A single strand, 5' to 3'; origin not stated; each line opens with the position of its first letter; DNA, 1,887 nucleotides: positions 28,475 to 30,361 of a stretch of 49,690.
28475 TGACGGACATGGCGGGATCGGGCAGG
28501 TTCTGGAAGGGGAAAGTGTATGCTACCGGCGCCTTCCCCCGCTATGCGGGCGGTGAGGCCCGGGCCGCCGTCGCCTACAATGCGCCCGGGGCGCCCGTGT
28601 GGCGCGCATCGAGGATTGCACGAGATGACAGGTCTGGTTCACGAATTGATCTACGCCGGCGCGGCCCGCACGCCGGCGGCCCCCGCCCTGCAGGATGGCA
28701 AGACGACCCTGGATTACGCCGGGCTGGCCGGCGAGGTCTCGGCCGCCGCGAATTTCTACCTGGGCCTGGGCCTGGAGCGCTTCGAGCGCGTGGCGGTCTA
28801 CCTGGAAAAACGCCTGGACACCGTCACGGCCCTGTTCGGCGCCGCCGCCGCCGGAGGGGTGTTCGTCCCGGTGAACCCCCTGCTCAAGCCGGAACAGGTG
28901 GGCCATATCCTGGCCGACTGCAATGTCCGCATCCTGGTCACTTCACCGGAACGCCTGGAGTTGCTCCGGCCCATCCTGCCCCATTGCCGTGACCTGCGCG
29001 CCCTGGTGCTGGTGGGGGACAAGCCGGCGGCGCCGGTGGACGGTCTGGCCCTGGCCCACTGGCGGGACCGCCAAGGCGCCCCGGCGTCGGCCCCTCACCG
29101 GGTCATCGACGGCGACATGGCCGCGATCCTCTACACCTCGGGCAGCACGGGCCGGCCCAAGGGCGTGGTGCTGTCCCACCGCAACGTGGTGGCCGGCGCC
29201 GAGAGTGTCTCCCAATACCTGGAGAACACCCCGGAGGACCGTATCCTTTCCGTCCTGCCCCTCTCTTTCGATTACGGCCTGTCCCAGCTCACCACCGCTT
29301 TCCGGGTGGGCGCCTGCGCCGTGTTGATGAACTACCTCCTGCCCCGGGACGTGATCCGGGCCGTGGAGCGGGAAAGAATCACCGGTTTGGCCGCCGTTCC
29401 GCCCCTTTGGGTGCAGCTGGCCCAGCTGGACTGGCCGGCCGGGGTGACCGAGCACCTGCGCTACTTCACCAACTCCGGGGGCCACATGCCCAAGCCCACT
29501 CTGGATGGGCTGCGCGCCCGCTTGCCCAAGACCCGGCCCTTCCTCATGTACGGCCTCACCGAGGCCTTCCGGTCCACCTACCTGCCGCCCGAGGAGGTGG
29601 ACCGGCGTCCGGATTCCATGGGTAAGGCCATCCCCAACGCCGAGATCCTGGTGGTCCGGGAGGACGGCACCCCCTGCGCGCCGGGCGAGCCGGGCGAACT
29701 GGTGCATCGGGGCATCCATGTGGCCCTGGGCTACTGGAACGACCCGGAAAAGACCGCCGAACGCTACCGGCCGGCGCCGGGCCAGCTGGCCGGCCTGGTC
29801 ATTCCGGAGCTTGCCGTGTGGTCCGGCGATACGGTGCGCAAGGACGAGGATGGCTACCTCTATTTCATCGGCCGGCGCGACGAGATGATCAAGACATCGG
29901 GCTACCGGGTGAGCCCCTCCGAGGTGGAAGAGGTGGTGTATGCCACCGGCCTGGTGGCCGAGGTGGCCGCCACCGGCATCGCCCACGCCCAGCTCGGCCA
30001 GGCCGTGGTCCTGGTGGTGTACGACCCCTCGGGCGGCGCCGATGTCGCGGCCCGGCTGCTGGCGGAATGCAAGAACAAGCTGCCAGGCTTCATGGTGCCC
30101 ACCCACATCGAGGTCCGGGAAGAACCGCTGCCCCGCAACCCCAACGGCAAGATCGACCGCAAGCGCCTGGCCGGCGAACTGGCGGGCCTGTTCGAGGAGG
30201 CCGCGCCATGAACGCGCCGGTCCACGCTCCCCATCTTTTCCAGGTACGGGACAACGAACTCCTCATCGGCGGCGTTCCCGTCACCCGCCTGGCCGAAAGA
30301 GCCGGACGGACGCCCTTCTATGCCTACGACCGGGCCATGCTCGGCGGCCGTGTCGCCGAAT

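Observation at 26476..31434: Exosortase-A-type ACP / acyl-ligase / PLP-decarboxylase / two-'hydrolase' cassette, detached from any exosortase or EPS genes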

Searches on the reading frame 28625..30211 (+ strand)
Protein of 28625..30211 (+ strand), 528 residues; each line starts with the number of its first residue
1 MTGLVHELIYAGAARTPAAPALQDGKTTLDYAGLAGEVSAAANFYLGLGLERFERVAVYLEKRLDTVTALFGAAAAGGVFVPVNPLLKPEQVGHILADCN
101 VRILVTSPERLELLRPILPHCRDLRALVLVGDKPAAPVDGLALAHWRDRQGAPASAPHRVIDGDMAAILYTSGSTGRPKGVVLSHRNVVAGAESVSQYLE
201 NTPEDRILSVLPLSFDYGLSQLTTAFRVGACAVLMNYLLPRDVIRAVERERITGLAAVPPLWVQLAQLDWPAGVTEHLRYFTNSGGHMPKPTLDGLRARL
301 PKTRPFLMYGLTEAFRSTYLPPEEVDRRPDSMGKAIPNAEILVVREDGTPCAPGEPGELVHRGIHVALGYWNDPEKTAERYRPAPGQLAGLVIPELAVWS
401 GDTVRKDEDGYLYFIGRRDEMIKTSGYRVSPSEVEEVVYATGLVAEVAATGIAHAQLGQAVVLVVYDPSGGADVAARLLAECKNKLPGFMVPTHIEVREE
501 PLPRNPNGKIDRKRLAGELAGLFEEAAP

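Call 4: search_protein_families(library=ncbifam, proteins=[window:28625-30211:+], max_evalue=0.001)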
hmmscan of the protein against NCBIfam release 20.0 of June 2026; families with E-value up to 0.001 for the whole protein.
window:28625-30211:+ (528 aa): 106 families (the best 25 are shown)
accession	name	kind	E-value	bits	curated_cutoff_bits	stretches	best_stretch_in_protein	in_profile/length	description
TIGR03098.1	ligase_PEP_1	hypoth_equivalog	8.4e-242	803.2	592.35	1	4-517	1-516/517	acyl-CoA ligase (AMP-forming), exosortase A system-associated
NF004837.0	PRK06187.1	subfamily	1.6e-87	293.9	476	1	4-518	9-521/531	long-chain-fatty-acid--CoA ligase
NF006182.0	PRK08316.1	subfamily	1.9e-86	290.6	663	1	5-518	13-516/523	fatty acyl-CoA synthetase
TIGR01733.1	AA-adenyl-dom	subfamily_domain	1.8e-75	254.3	317.4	1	31-448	2-408/409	amino acid adenylation domain-containing protein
NF005702.0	PRK07514.1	subfamily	2.8e-66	223.9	558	1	22-524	22-505/506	malonyl-CoA synthase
NF005801.1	PRK07656.1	equivalog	2.8e-59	201.1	657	1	7-515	5-499/500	FadD3 family acyl-CoA ligase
NF004808.0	PRK06155.1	equivalog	3.3e-58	197.3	722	1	8-516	26-519/542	ATP-dependent acyl-CoA ligase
NF005947.1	PRK08008.1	equivalog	2.9e-56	191.1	651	1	28-515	37-517/518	crotonobetaine/carnitine-CoA ligase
NF006181.0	PRK08314.1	subfamily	3.4e-56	190.6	705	2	139-515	179-550/563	long-chain-fatty-acid--CoA ligase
NF004797.0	PRK06145.1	equivalog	8.6e-56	189.3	850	1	12-520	11-496/499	acyl-CoA synthetase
NF004114.0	PRK05605.1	equivalog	8e-55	186.2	766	2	149-519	208-569/575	long-chain-fatty-acid--CoA ligase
NF052269.1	Staph_lig_FadD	equivalog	2.9e-54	184.2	650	1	30-516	29-490/499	long-chain-fatty-acid--CoA ligase FadD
TIGR02262.1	benz_CoA_lig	subfamily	3.8e-54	184.3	375.25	1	21-515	23-505/508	benzoate-CoA ligase family protein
NF009233.0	PRK12583.1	subfamily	1.2e-53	182.4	832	1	9-515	24-546/558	fatty acid CoA ligase family protein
NF052580.1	Str24CoAsynCasG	equivalog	1.4e-51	175.5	750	1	30-515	67-546/548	steroid-24-oyl-CoA synthetase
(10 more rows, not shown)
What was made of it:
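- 28625..30211 (+): Stand-alone adenylation enzyme (528 aa), VinN-like. Predicted to load Asp (or Glu/3-methyl-Asp) through its side-chain carboxyl onto the ACP. TIGR03098, 803.2 bits (cut-off 592.35) (call 4).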

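Call 5: search_protein_families(library=pfam, proteins=[window:28625-30211:+], max_evalue=0.001)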
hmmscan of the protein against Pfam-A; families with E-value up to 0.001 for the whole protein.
window:28625-30211:+ (528 aa): 2 families
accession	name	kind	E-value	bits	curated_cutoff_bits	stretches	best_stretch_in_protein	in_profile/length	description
PF00501.34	AMP-binding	-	5.1e-78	263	29.9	1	13-371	5-384/384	AMP-binding enzyme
PF13193.12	AMP-binding_C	-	1.8e-09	38.9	24.5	1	433-509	1-76/76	AMP-binding enzyme C-terminal domain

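Call 39: search_solved_structures(query=window:28625-30211:+, max_evalue=1e-30)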
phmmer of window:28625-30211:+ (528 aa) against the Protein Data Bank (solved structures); distinct sequences matched with E-value up to 1e-30: 62 (the best 60 are shown).
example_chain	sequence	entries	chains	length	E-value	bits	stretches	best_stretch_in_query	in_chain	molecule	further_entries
6mfy_A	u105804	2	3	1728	1.5e-74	254.7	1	6-516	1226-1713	Linear gramicidin synthase subunit A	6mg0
6mfz_A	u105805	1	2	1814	1.8e-74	254.4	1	6-516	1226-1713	Linear gramicidin synthase subunit A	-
9be3_A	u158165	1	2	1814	1.8e-74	254.4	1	6-516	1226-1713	Linear gramicidin synthase subunit A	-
9be4_A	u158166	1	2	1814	1.8e-74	254.4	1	6-516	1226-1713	Linear gramicidin synthase subunit A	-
9meh_A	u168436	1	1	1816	1.9e-74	254.3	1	6-516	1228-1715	Linear gramicidin synthase subunit A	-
3wvn_A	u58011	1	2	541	8.5e-67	229.1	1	3-521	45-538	Non-ribosomal peptide synthetase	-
3wv4_A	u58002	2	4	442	6.6e-58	199.8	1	3-417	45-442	Non-ribosomal peptide synthetase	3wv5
8xjz_C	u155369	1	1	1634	1.1e-51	179.3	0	163-516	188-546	Peptide synthetase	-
6o6e_B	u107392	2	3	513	9.7e-48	166.2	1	4-523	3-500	L-proline--[L-prolyl-carrier protein] ligase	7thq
4fuq_A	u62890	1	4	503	1.4e-47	165.7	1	28-515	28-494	Malonyl CoA synthetase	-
5jjq_A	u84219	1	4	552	2e-47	165.2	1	159-519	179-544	AMP-dependent synthetase and ligase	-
4fut_A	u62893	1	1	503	1e-46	162.9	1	28-514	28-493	Malonyl CoA synthetase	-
7dq5_A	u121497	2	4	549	8.3e-46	159.9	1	157-523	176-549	Putative ATP-dependent b-aminoacyl-ACP synthetase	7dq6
4gxq_A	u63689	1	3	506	1e-45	159.5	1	28-514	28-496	Malonyl CoA synthetase, Benzoate-CoA ligase Chimeric protein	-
8yyr_A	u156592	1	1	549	1.3e-45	159.2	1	157-523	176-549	Putative ATP-dependent b-aminoacyl-ACP synthetase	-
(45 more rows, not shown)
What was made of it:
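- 28625..30211 (+): Best solved relatives are NRPS adenylation (A) domains and VinN (call 39).
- Over the full length, an alpha-amino-acid A domain (LgrA, 254.7 bits) outscores VinN (229 bits) (call 39). The best full-length solved hit is an alpha-amino-acid A domain (LgrA, 254.7 bits), and DltA is also detected (111.5 bits) (call 39).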

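Call 91: search_dna_similar(query=window:28625-30211:+, collection=plasmids, mode=protein, max_evalue=1e-40, max_rows=25)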
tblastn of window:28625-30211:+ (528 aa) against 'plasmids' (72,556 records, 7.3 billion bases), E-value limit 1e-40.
Records with a match: 285; places in all: 328; records where one place covers at least 80% of the query: 280.
Best place of each record, by identity: 60-80% 3; <60% 282.
By first word of the organism name: Sinorhizobium 76; Streptomyces 30; Azospirillum 24; Rhodococcus 15; Rhizobium 13; Paracoccus 13; Bacillus 13; Rahnella 10; Ensifer 9; Shinella 8; and 40 more.
By predicted mobility (MOB-suite, as given by PLSDB): non-mobilizable 155; mobilizable 100; conjugative 30.
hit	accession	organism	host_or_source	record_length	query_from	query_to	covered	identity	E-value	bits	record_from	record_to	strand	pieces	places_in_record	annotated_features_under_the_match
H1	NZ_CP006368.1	Aureimonas sp. AU20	-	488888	1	514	97%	60.1%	2e-165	526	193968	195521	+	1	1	acyl-CoA ligase (AMP-forming), exosortase A system-associated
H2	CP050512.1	Sinorhizobium meliloti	Medicago sativa,cell culture,root nodule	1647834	26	512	92%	59.5%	9e-171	542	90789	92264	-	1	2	acyl-CoA ligase (AMP-forming), exosortase A system-associated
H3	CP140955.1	Sinorhizobium meliloti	Medicago lupulina,whole organism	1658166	26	512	92%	59.5%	9e-171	542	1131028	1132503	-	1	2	acyl-CoA ligase (AMP-forming), exosortase A system-associated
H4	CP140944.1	Sinorhizobium meliloti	Medicago lupulina,whole organism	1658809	26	512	92%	59.5%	9e-171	542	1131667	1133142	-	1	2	acyl-CoA ligase (AMP-forming), exosortase A system-associated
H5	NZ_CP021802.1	Sinorhizobium meliloti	Medicago sativa,Single Cell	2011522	26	512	92%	59.5%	1e-170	541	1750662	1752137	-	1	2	none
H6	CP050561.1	Sinorhizobium meliloti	Melilotus officinalis,cell culture,root ...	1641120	26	512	92%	59.5%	1e-170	541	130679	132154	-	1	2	acyl-CoA ligase (AMP-forming), exosortase A system-associated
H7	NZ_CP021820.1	Sinorhizobium meliloti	Medicago truncatula,Single Cell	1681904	26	512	92%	59.5%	1e-170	541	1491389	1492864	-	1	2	none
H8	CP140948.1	Sinorhizobium meliloti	Medicago lupulina,whole organism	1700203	26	512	92%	59.5%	1e-170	541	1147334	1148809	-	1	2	acyl-CoA ligase (AMP-forming), exosortase A system-associated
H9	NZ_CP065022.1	Sinorhizobium meliloti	Medicago sativa subsp. varia (Martyn) ...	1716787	26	512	92%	59.5%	1e-170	541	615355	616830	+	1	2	none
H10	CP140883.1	Sinorhizobium meliloti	Medicago lupulina,whole organism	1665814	26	512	92%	59.3%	2e-170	541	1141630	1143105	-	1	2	acyl-CoA ligase (AMP-forming), exosortase A system-associated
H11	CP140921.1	Sinorhizobium meliloti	Medicago lupulina,whole organism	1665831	26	512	92%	59.3%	2e-170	541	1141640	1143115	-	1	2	acyl-CoA ligase (AMP-forming), exosortase A system-associated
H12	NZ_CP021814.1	Sinorhizobium meliloti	Medicago truncatula,Single Cell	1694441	26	512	92%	59.2%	5e-171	543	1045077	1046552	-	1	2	none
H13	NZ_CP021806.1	Sinorhizobium meliloti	Medicago truncatula,Single Cell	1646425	26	512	92%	59.0%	1e-169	539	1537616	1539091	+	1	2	none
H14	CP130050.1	Sinorhizobium meliloti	Medicago,Cell culture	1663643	26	512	92%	59.0%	2e-145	542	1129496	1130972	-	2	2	none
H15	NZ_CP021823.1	Sinorhizobium meliloti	Medicago truncatula,Single Cell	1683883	26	512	92%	58.8%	5e-170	540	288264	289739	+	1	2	none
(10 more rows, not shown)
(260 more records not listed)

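Call 92: get_annotated_region(hit=H2, flank=12000)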
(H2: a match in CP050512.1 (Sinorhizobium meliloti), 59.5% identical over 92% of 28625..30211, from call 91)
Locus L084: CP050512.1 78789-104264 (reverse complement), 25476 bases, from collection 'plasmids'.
description: Sinorhizobium meliloti strain RCAM1750 plasmid p_2, complete sequence
organism: Sinorhizobium meliloti (NCBI taxid 382)
taxonomy: Bacteria; Pseudomonadota; Alphaproteobacteria; Hyphomicrobiales; Rhizobiaceae; Sinorhizobium; Sinorhizobium meliloti
host: -; source: Medicago sativa,cell culture,root nodule; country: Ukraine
typing (MOB-suite, as given by PLSDB): mobilizable; relaxase MOBQ
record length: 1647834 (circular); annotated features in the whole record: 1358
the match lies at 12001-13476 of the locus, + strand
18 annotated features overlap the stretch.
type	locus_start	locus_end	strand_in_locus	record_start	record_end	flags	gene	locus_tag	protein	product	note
CDS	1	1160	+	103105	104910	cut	-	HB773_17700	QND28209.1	ABC transporter ATP-binding protein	-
CDS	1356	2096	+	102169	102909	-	-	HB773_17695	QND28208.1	sulfotransferase family protein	-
CDS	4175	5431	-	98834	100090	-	-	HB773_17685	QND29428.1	HlyD family type I secretion periplasmic adaptor subunit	-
CDS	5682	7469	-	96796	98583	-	-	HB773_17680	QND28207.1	type I secretion system permease/ATPase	-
CDS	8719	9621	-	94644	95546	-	-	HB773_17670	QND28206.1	glycosyltransferase family 2 protein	-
CDS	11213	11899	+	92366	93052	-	-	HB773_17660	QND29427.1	hypothetical protein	-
CDS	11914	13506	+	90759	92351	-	-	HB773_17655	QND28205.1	acyl-CoA ligase (AMP-forming), exosortase A system-associated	-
CDS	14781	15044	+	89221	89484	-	-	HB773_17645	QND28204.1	acyl carrier protein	-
CDS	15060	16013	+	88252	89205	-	-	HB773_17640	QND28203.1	glycosyltransferase family 2 protein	-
CDS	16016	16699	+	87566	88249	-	-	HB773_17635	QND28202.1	polysaccharide deacetylase family protein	-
CDS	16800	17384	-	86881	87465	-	-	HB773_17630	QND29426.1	methyltransferase domain-containing protein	-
CDS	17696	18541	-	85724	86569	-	-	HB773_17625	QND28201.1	2OG-Fe(II) oxygenase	-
CDS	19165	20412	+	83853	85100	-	-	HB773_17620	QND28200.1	glycosyltransferase family 1 protein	-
CDS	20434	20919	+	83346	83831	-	-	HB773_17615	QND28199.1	glycosyltransferase family 2 protein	-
CDS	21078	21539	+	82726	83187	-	-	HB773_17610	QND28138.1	hypothetical protein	-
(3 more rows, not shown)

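Call 94: get_annotated_region(hit=H1, flank=12000)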
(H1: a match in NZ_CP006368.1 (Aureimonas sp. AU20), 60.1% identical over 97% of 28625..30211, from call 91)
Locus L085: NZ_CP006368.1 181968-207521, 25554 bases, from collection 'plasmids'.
description: Aureimonas sp. AU20 plasmid pAU20a, complete sequence
organism: Aureimonas sp. AU20 (NCBI taxid 1349819)
taxonomy: Bacteria; Pseudomonadota; Alphaproteobacteria; Hyphomicrobiales; Aurantimonadaceae; Aureimonas; Aureimonas sp. AU20
host: -; source: -; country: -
typing (MOB-suite, as given by PLSDB): non-mobilizable
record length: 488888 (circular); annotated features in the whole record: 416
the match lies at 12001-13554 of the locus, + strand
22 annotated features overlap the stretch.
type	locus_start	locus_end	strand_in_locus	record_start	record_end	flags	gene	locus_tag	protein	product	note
CDS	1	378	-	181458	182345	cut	-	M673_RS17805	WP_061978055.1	LysR substrate-binding domain-containing protein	-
CDS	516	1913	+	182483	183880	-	-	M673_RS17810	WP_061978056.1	gluconate:H+ symporter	GO:0015718 - monocarboxylic acid transport [Evidence IEA]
CDS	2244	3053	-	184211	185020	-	-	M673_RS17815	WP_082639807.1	CpsD/CapB family tyrosine-protein kinase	-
CDS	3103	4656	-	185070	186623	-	-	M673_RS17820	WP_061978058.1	Wzz/FepE/Etk N-terminal domain-containing protein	GO:0009103 - lipopolysaccharide biosynthetic process [Evidence IEA]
CDS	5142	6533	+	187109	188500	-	-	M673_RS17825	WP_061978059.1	hypothetical protein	-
CDS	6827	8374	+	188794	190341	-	-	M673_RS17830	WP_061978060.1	O-antigen translocase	-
CDS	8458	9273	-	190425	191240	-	-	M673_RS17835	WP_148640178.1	response regulator transcription factor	GO:0000160 - phosphorelay signal transduction system [Evidence IEA]; GO:0006355 - regulation of DNA-templated ...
CDS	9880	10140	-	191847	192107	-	-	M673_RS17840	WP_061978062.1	acyl carrier protein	GO:0006633 - fatty acid biosynthetic process [Evidence IEA]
CDS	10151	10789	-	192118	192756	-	-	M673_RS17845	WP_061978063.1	hypothetical protein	-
CDS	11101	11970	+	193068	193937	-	-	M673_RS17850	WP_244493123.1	hypothetical protein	-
CDS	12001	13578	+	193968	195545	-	-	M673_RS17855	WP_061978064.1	acyl-CoA ligase (AMP-forming), exosortase A system-associated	-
CDS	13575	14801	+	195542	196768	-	-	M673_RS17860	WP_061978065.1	pyridoxal-dependent decarboxylase, exosortase A system-associated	-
CDS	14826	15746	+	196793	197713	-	-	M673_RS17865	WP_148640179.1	hypothetical protein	-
CDS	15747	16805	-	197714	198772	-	-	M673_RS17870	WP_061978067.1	glycosyltransferase family 2 protein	-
CDS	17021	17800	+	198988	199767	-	-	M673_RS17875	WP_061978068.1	glycosyltransferase family A protein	-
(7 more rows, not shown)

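Call 96: search_protein_families(library=pfam, proteins=[L085:11101-11970:+, L085:10151-10789:-, L085:14826-15746:+], max_evalue=0.1)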
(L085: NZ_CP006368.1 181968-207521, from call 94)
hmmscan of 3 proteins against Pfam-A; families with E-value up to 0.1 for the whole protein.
L085:11101-11970:+ (289 aa): 0 families

L085:10151-10789:- (212 aa): 10 families
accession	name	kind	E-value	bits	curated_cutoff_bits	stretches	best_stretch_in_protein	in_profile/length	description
PF08123.19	DOT1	-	1.5e-08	34.9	23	1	51-118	23-91/205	Histone methylation protein DOT1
PF13649.12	Methyltransf_25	-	6.9e-05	23.9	27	1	75-157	2-87/97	Methyltransferase domain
PF01135.25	PCMT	-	0.00014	22.1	20.3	1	59-128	62-133/210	Protein-L-isoaspartate(D-aspartate) O-methyltransferase (PCMT)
PF08241.18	Methyltransf_11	-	0.0047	18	21.2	1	75-135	1-56/95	Methyltransferase domain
PF02353.26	CMAS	-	0.0052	16.6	27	1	60-159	52-152/273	Mycolic acid cyclopropane synthetase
PF03602.21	Cons_hypoth95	-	0.017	15.2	24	1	71-161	42-138/182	Conserved hypothetical protein 95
PF02390.23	Methyltransf_4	-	0.017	15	24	1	73-143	4-78/173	Putative methyltransferase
PF13847.12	Methyltransf_31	-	0.039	14.1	27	1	71-118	4-53/145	Methyltransferase domain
PF24675.1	NpmA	-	0.049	13.4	60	1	66-113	19-67/214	16S rRNA (adenine(1408)-N(1))-methyltransferase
PF01728.25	FtsJ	-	0.097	13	24.1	0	66-113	16-64/181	FtsJ-like methyltransferase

L085:14826-15746:+ (306 aa): 0 families
